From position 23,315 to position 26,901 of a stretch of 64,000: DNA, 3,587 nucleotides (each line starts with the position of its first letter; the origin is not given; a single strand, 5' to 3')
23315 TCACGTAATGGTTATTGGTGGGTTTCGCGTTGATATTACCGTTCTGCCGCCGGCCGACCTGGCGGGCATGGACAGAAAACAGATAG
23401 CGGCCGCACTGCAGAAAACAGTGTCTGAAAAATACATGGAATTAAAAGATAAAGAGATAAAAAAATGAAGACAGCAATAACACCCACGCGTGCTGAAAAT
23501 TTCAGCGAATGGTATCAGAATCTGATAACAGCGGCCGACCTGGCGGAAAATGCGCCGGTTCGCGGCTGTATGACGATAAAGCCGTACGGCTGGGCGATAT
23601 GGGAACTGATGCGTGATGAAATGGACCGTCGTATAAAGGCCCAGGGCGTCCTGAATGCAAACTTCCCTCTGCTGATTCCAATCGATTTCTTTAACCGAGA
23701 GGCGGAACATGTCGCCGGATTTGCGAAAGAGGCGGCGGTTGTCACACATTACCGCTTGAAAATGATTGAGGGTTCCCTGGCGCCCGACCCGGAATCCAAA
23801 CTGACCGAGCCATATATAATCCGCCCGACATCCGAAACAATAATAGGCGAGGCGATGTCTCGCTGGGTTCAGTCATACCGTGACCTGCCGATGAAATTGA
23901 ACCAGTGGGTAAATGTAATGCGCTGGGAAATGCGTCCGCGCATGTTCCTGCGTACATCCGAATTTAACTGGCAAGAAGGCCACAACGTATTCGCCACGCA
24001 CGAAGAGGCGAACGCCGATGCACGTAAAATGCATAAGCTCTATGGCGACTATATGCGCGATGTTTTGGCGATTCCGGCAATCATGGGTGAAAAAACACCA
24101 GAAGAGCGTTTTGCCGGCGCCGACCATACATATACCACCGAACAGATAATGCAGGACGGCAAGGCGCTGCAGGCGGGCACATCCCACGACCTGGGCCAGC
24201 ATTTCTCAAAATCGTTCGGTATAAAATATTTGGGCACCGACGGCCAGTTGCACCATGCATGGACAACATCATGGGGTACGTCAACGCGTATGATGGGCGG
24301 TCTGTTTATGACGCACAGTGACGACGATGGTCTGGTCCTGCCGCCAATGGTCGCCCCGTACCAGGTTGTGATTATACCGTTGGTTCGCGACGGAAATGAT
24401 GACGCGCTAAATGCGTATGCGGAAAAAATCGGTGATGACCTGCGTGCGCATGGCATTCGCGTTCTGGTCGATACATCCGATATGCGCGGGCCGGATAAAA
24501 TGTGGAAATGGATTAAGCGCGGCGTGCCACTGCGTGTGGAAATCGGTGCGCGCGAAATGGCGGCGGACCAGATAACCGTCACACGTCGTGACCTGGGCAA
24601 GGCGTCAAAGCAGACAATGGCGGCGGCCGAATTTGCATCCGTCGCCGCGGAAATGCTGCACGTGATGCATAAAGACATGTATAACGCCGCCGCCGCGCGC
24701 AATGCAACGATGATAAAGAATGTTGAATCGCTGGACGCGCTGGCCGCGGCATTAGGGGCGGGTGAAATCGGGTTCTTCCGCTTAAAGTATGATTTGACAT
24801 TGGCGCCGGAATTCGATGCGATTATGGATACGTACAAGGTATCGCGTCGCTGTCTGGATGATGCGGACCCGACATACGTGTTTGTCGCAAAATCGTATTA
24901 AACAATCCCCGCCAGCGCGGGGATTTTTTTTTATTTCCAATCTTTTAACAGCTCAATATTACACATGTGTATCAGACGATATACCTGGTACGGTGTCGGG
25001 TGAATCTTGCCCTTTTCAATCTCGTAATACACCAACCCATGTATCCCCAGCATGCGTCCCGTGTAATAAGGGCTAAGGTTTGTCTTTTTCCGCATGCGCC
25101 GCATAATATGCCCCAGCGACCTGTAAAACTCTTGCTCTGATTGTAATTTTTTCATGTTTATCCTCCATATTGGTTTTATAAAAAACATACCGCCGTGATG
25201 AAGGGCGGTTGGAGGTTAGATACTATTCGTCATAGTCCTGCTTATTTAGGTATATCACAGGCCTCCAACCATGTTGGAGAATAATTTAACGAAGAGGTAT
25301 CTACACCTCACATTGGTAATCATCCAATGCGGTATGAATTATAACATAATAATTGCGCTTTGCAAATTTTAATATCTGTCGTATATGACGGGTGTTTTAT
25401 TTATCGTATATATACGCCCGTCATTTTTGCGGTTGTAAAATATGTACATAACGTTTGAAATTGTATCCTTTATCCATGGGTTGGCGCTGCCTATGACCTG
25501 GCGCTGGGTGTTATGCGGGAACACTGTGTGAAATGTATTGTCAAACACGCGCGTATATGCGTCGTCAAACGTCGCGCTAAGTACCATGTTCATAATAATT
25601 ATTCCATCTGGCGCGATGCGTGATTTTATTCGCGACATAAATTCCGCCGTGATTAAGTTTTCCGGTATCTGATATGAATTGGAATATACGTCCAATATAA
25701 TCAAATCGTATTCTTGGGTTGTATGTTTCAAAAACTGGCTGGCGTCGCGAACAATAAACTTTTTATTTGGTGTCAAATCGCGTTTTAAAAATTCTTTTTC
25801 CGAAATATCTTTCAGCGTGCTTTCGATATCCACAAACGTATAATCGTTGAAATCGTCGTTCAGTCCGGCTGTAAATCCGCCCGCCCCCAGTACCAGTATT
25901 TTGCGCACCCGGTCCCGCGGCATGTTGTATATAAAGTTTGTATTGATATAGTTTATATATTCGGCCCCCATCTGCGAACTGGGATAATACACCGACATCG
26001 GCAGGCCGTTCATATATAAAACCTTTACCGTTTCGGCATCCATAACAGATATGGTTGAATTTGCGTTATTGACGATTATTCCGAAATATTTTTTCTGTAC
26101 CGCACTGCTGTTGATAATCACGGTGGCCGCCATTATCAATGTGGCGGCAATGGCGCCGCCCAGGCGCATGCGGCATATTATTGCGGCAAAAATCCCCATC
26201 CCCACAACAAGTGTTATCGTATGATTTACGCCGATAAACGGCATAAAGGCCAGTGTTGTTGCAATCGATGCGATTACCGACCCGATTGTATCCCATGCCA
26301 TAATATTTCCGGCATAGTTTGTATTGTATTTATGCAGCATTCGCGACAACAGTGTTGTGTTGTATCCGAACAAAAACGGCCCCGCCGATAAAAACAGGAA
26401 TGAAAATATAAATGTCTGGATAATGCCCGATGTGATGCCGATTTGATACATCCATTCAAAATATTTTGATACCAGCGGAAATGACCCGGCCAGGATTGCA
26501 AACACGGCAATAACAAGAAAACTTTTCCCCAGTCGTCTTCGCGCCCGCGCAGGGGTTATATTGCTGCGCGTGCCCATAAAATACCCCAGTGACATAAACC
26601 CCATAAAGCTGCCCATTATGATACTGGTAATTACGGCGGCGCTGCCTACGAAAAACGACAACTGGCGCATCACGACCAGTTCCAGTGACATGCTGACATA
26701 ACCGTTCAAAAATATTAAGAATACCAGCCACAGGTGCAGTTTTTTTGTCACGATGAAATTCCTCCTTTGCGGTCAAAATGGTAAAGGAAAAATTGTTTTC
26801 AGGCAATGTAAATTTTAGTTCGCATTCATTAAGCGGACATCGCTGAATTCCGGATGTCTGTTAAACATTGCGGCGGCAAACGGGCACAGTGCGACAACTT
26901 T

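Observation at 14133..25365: Two inverted copies of a promoter-leader-terminator-XRE HTH module flanking a 10.4 kb housekeeping segment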

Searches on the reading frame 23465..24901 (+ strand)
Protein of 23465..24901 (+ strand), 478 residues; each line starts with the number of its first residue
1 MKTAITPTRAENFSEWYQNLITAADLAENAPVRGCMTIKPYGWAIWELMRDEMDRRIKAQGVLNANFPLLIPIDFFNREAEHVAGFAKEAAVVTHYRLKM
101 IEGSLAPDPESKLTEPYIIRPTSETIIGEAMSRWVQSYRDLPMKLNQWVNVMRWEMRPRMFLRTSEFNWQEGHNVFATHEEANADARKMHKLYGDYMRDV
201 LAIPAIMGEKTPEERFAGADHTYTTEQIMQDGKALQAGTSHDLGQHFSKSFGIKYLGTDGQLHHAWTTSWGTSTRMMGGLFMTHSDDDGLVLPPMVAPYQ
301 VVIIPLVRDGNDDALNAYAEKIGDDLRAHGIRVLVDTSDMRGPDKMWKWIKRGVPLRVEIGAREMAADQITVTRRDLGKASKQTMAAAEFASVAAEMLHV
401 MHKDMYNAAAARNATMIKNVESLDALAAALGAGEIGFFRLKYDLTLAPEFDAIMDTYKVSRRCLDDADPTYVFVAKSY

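Call 14: search_protein_families(library=pfam, proteins=[window:23465-24901:+], max_evalue=0.01)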
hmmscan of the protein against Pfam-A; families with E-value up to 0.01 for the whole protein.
window:23465-24901:+ (478 aa): 3 families
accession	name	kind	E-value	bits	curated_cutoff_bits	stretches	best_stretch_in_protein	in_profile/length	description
PF03129.25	HGTP_anticodon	-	5.2e-17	62.2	21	1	300-394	1-91/94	Anticodon binding domain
PF00587.30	tRNA-synt_2b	-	2.5e-14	54.2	29.3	1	112-278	6-173/179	tRNA synthetase class II core domain (G, H, P, S and T)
PF13676.11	TIR_2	-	0.0054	17.6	28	0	316-354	10-48/122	TIR domain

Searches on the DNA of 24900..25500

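Call 82: search_rna_families(source=window, start=24900, end=25500, threshold=evalue, max_evalue=1)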
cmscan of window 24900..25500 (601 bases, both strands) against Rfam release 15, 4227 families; matches with E-value up to 1: 6.
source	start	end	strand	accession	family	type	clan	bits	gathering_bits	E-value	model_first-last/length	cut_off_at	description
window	24900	24947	+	RF02621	BSnc120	Gene; sRNA;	-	20.8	114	0.046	36-88/88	5'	Brucella sRNA 120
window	24900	24930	+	RF00512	Leu_leader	Cis-reg; leader;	-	20.5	50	0.098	118-148/148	5'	Leucine operon leader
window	24901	24924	+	RF01356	CRISPR-DR28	Gene; CRISPR;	-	20.3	35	0.54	1-24/24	no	CRISPR RNA direct repeat element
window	24900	24932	+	RF01859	Phe_leader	Cis-reg; leader;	-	20.3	55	0.76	93-125/125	5'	Phenylalanine leader peptide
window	24901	25034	-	RF01400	istR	Gene; antitoxin;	-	19.3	45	0.18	1-130/130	no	istR Hfq binding RNA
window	24904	24925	-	RF00195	RsmY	Gene; sRNA;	CL00106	14.6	57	0.36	99-120/121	no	RsmY RNA family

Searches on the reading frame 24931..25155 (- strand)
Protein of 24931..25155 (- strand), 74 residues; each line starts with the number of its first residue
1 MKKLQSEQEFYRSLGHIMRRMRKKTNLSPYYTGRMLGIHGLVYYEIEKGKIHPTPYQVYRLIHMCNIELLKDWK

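Call 14: search_protein_families(library=pfam, proteins=[window:24931-25155:-], max_evalue=0.01)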
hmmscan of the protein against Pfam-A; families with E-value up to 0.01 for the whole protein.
window:24931-25155:- (74 aa): 2 families
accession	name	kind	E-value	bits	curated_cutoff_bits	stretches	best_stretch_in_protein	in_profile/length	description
PF01381.28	HTH_3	-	0.00017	22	23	1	19-69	2-52/55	Helix-turn-helix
PF13560.12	HTH_31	-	0.0024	18.6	27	1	14-65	2-54/64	Helix-turn-helix domain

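Call 18: find_homologous_proteins(query=window:24934-25155:-, max_evalue=0.01)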
Query seq(74 aa) (74 aa): 5 proteins with E <= 0.01 among 5 candidates.
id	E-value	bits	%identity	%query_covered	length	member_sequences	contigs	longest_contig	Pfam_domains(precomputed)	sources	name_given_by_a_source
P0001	4.7e-43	162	99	100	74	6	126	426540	PF01381.29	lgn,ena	-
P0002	4.1e-32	127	72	100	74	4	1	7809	-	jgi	-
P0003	7.8e-24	101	62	100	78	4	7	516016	-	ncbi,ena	-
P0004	7.1e-23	98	65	96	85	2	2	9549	-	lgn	-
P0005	5.5e-8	51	77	47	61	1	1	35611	-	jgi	-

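Call 21: find_encoding_contigs(protein=P0003, flank=4000, max_places=6)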
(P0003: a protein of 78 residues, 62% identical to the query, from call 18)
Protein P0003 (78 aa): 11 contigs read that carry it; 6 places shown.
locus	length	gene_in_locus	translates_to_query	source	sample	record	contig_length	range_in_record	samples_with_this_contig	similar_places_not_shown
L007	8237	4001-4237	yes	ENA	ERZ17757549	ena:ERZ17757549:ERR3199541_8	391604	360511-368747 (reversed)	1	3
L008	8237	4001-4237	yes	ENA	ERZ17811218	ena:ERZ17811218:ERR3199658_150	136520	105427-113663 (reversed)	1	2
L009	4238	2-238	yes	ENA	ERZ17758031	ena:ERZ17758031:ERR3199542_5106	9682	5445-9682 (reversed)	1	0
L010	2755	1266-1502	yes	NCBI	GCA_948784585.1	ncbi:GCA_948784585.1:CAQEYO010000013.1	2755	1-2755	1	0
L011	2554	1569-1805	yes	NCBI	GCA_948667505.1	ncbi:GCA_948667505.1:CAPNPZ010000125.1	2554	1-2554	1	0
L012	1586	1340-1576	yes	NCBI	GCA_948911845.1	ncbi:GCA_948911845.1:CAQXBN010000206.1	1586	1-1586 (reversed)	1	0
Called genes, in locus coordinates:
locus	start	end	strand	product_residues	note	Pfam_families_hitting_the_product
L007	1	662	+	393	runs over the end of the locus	PF25917:BSH_RND, PF25973:BSH_CzcB, PF25876:HH_MFP_RND (weak), PF25881:HH_YBHG (weak), PF25893:HH_CzcB (weak), PF25940:LcnD_C (faint), PF25954:Beta-barrel_RND_2, PF25990:Beta-barrel_YknX, +1 more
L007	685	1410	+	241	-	PF00005:ABC_tran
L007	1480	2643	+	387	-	PF12704:MacB_PCD, PF02687:FtsX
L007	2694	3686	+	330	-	-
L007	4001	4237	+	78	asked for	-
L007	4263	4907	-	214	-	PF05198:IF3_N, PF00707:IF3_C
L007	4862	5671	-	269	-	PF03167:UDG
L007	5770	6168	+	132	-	PF00691:OmpA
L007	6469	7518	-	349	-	PF06723:MreB_Mbl, PF00022:Actin, PF00012:HSP70, PF14450:FtsA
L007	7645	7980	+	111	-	PF00825:Ribonuclease_P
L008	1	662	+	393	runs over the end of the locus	PF25917:BSH_RND, PF25973:BSH_CzcB, PF25876:HH_MFP_RND (weak), PF25881:HH_YBHG (weak), PF25893:HH_CzcB (weak), PF25940:LcnD_C (faint), PF25954:Beta-barrel_RND_2, PF25990:Beta-barrel_YknX, +1 more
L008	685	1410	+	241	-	PF00005:ABC_tran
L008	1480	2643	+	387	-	PF12704:MacB_PCD, PF02687:FtsX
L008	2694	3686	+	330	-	-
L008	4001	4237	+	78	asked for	-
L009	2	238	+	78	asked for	?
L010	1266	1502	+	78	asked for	-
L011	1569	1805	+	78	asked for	-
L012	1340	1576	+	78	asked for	-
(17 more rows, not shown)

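Call 22: find_encoding_contigs(protein=P0002, flank=4000, max_places=4)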
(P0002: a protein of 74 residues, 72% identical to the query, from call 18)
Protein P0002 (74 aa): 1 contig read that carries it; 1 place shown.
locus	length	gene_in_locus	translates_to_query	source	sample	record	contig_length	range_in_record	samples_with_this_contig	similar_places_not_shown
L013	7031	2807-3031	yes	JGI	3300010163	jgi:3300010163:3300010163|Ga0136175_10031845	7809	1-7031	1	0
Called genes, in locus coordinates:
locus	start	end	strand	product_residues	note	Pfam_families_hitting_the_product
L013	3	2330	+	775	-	?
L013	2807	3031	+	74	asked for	-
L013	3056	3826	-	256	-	-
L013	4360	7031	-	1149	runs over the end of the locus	?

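Call 23: find_encoding_contigs(protein=P0004, flank=4000, max_places=4)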
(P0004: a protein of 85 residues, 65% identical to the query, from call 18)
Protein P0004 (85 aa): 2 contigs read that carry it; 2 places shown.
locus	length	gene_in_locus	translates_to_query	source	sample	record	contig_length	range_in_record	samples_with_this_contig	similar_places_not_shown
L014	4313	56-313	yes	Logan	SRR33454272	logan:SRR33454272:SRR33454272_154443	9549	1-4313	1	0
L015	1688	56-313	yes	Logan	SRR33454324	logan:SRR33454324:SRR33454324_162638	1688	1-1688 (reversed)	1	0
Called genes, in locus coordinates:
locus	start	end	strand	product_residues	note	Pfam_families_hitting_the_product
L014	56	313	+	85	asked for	-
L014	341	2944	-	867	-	PF00690:Cation_ATPase_N, PF00122:E1-E2_ATPase, PF00702:Hydrolase, PF13246:Cation_ATPase, PF08282:Hydrolase_3 (weak), PF00689:Cation_ATPase_C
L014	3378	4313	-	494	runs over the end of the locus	PF00005:ABC_tran, PF02463:SMC_N (weak)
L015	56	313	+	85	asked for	-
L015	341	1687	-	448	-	?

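Call 26: find_encoding_contigs(protein=P0005, flank=4000, max_places=4)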
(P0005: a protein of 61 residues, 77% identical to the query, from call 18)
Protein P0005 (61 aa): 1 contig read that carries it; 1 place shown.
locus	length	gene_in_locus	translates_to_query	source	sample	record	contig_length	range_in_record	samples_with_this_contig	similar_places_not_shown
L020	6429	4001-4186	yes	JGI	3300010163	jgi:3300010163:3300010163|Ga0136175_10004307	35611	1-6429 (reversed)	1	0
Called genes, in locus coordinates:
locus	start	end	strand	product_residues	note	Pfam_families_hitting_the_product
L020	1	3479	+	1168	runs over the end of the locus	PF01855:POR_N, PF17147:PFOR_II, PF01558:POR, PF10371:EKR, PF00037:Fer4 (weak), PF12838:Fer4_7, PF13183:Fer4_8 (weak), PF02775:TPP_enzyme_C, +5 more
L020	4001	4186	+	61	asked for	-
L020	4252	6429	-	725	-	?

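Call 72: find_encoding_contigs(protein=window:24931-25155:-, flank=2500, max_places=8)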
Protein window:24931-25155:- (74 aa): 22 contigs read that carry it; 8 places shown.
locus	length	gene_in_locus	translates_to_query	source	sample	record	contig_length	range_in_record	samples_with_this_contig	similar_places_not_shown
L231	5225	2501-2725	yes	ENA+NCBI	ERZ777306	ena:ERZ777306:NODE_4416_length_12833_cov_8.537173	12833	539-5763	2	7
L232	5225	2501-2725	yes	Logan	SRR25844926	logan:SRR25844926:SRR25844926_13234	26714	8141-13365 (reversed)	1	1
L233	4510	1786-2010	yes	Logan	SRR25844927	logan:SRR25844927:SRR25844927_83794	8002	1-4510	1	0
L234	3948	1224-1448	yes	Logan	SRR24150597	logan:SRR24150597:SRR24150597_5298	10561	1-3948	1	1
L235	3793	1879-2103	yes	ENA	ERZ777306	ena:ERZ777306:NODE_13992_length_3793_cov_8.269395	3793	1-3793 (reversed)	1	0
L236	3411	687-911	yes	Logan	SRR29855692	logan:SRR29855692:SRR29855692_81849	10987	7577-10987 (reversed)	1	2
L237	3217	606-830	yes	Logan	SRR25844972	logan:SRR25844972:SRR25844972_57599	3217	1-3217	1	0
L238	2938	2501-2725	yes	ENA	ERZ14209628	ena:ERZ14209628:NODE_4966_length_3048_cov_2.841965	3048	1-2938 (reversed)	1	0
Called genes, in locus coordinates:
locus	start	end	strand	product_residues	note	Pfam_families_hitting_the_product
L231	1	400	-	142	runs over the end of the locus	-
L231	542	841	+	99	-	PF14542:Acetyltransf_CG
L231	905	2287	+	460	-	PF01564:Spermine_synth (weak)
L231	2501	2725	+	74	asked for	-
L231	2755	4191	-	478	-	PF00587:tRNA-synt_2b, PF03129:HGTP_anticodon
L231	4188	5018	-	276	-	PF01553:Acyltransferase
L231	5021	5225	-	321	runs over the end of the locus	PF21926:FeeM (weak), PF13444:Acetyltransf_5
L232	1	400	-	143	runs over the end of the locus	-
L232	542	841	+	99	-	PF14542:Acetyltransf_CG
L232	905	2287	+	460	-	PF01564:Spermine_synth (weak)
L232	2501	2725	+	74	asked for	-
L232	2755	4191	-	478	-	PF00587:tRNA-synt_2b, PF03129:HGTP_anticodon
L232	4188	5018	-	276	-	PF01553:Acyltransferase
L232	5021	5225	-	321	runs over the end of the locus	PF21926:FeeM (weak), PF13444:Acetyltransf_5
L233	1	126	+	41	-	?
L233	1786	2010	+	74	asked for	-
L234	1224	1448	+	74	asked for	-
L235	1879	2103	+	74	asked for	-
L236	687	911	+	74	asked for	-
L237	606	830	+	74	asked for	-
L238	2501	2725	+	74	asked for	-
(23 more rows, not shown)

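Call 74: predict_structure(alignment_id=A5)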
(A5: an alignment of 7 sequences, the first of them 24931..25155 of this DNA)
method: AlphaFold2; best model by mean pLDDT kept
length: 74 residues; sequences in the alignment: 7
mean_pLDDT: 82.0   pTM: 0.66
mean pLDDT of the five models: 82.0, 81.0, 80.5, 80.5, 80.1
residues with pLDDT >= 90: 15; 70-90: 47; 50-70: 9; < 50: 3
segments of 3 or more residues with pLDDT < 50: none
pLDDT, mean of each block of 10 residues (from residue 1): 73 88 88 88 90 87 71 53
secondary structure, 60 per line:
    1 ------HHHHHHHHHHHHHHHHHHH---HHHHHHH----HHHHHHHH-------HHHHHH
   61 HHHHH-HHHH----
elements in order: H7-25 H29-35 H40-47 H55-65 H67-70

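Call 79: fold_search(model_id=the predicted structure, library=pdb)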
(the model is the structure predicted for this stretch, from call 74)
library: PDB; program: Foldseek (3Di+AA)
matches with E <= 10: 414; with E <= 0.001: 0
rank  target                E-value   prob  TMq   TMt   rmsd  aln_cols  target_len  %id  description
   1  2b5a_C                9.8e-03  1.00  0.70  0.68   5.2        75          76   15  C.BclI, Control Element of the BclI Restriction-Modification System (released 2006-01-03)
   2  2b5a_B                1.1e-02  1.00  0.73  0.72   4.0        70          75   17  C.BclI, Control Element of the BclI Restriction-Modification System (released 2006-01-03)
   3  2b5a_A                1.3e-02  1.00  0.72  0.70   4.0        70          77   17  C.BclI, Control Element of the BclI Restriction-Modification System (released 2006-01-03)
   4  4pu4_D                2.2e-02  1.00  0.64  0.61   4.2        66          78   18  Shewanella oneidensis MR-1 Toxin Antitoxin System HipA, HipB and its operator DNA complex (space group P21) (released 2014-08-06)
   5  2ef8_A                2.2e-02  1.00  0.66  0.60   4.3        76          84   21  Crystal structure of C.EcoT38IS (released 2008-02-26)
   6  3ivp_D                3.6e-02  1.00  0.71  0.48   4.4        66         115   29  The structure of a possible transposon-related DNA-binding protein from Clostridium difficile 630. (released 2009-09-22)
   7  8ezt_B                3.8e-02  1.00  0.64  0.67   1.9        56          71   25  Crystal structure of HipB(Lp) from Legionella pneumophila (released 2023-09-27)
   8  3ivp_A                3.8e-02  1.00  0.68  0.45   5.3        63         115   27  The structure of a possible transposon-related DNA-binding protein from Clostridium difficile 630. (released 2009-09-22)
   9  4pu3_C                4.0e-02  1.00  0.64  0.67   3.9        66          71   18  Shewanella oneidensis MR-1 Toxin Antitoxin System HipA, HipB and its operator DNA complex (space group P212121) (released 2014-08-06)
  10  5woq_A                4.3e-02  1.00  0.68  0.64   4.8        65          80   12  Crystal structure of an XRE family protein transcriptional regulator from Mycobacterium smegmatis (released 2017-08-16)
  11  3f51_A                4.3e-02  1.00  0.68  0.55   4.7        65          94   14  Crystal Structure of the clp gene regulator ClgR from Corynebacterium glutamicum (released 2008-11-18)
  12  3f51_E                4.3e-02  1.00  0.67  0.54   4.7        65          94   14  Crystal Structure of the clp gene regulator ClgR from Corynebacterium glutamicum (released 2008-11-18)
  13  4pu4_C                4.5e-02  1.00  0.65  0.70   4.1        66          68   18  Shewanella oneidensis MR-1 Toxin Antitoxin System HipA, HipB and its operator DNA complex (space group P21) (released 2014-08-06)
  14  4pu7_B                4.5e-02  1.00  0.63  0.71   2.4        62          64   19  Shewanella oneidensis Toxin Antitoxin System Antitoxin Protein HipB Resolution 1.85 (released 2014-08-06)
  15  8tac_A                4.7e-02  1.00  0.75  0.82   1.1        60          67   18  Designed DNA binding protein (released 2024-08-28)
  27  3jxb_D                7.3e-02  1.00  0.66  0.75   5.2        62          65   22  Crystal structure of the P22 c2 repressor protein in complex with synthetic operator 9C (released 2010-01-19)
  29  3jxb_C                7.7e-02  1.00  0.66  0.72   1.2        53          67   21  Crystal structure of the P22 c2 repressor protein in complex with synthetic operator 9C (released 2010-01-19)
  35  1adr_MODEL_1_A        9.1e-02  1.00  0.65  0.63   4.3        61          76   23  DETERMINATION OF THE NUCLEAR MAGNETIC RESONANCE STRUCTURE OF THE DNA-BINDING DOMAIN OF THE P22 C2 REPRESSOR (1 (released 1994-01-31)
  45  2r1j_L                1.3e-01  1.00  0.66  0.74   1.1        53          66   21  Crystal Structure of the P22 c2 Repressor protein in complex with the synthetic operator 9T (released 2008-04-29)
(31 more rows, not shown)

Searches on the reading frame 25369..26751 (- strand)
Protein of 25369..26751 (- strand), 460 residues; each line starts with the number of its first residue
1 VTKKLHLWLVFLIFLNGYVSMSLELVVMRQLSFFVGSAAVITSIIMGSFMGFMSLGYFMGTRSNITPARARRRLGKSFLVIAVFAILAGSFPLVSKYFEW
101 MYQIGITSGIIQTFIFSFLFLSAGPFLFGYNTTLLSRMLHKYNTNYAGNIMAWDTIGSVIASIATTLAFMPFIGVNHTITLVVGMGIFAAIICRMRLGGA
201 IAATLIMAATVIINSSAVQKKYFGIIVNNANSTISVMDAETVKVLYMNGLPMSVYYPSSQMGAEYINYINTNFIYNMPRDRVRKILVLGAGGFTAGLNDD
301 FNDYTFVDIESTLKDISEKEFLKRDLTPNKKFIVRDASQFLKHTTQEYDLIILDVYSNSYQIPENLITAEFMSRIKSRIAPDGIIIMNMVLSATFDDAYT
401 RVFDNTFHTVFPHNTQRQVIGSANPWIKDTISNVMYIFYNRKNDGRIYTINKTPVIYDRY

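Call 14: search_protein_families(library=pfam, proteins=[window:25369-26751:-], max_evalue=0.01)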
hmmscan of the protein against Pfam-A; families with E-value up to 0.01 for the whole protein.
window:25369-26751:- (460 aa): 1 family
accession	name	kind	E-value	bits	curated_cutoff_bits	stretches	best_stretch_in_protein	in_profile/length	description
PF01564.23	Spermine_synth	-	4.9e-07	29.9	22.9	1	301-414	42-155/186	Spermine/spermidine synthase domain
